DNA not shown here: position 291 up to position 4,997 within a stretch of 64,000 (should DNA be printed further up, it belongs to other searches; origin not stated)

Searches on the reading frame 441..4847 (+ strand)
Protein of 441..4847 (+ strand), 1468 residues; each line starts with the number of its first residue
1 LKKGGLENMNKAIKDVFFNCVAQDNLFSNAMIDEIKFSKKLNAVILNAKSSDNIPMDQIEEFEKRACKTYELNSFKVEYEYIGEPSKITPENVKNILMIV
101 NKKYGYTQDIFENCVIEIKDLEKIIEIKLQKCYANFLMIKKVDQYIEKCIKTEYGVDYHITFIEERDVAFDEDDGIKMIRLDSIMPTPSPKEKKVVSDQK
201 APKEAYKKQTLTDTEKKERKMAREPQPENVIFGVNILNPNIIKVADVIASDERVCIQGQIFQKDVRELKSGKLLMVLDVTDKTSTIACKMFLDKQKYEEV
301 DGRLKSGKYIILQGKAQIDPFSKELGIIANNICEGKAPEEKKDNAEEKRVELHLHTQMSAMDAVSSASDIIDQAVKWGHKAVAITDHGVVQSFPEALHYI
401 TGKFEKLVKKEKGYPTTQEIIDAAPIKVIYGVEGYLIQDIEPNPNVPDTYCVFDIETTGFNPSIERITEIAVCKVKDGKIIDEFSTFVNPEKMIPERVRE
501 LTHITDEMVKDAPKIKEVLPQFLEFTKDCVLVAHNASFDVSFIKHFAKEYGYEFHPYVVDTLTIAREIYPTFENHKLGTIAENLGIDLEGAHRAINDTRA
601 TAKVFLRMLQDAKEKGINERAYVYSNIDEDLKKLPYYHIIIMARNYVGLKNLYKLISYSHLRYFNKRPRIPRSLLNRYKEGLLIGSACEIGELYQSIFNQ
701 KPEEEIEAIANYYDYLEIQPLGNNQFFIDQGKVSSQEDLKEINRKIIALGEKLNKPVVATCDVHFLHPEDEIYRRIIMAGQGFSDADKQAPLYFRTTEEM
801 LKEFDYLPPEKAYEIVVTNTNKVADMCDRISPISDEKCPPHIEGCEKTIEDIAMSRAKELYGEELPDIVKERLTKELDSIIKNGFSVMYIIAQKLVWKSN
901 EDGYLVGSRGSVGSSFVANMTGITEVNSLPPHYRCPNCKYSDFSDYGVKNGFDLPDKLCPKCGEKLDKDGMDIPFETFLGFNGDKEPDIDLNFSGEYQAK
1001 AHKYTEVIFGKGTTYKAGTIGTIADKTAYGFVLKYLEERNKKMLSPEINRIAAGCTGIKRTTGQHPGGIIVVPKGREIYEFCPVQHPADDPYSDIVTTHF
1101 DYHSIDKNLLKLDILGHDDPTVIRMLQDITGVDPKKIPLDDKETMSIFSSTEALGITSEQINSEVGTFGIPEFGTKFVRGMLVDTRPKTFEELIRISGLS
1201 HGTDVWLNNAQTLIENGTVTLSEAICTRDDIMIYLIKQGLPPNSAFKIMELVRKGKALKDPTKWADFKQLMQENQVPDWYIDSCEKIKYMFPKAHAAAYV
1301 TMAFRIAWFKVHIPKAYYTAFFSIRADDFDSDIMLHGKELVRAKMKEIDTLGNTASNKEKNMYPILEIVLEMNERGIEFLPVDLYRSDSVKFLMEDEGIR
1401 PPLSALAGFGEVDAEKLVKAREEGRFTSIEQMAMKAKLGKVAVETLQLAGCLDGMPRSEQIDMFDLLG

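Call 9: search_protein_families(library=pfam, proteins=[window:441-4847:+], max_evalue=0.00001)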
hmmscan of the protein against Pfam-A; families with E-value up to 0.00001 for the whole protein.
window:441-4847:+ (1468 aa): 8 families
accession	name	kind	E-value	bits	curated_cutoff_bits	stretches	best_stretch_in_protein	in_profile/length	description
PF07733.18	DNA_pol3_alpha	-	2.9e-57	194.7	23.9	2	849-1037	3-152/260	Bacterial DNA polymerase III alpha NTPase domain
PF00929.31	RNase_T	-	5.7e-40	138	24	1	452-605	2-164/164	Exonuclease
PF17657.6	DNA_pol3_finger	-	7e-29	100.7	22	1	1119-1274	1-165/166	Bacterial DNA polymerase III alpha subunit finger domain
PF02811.25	PHP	-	2.1e-28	100.1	26.4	1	351-713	1-149/164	PHP domain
PF14579.12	HHH_6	-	4.5e-14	52.9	25.6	1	1376-1457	1-85/90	Helix-hairpin-helix motif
PF13482.12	RNase_H_2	-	6.8e-09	36.3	22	1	452-589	2-118/165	RNase_H superfamily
PF01336.31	tRNA_anti-codon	-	4.7e-07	30.1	27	1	254-332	1-72/75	OB-fold nucleic acid binding domain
PF21762.3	DEDDh_C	-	2.9e-06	28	27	1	524-608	103-188/188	DNA polymerase III subunit epsilon-like, C-terminal domain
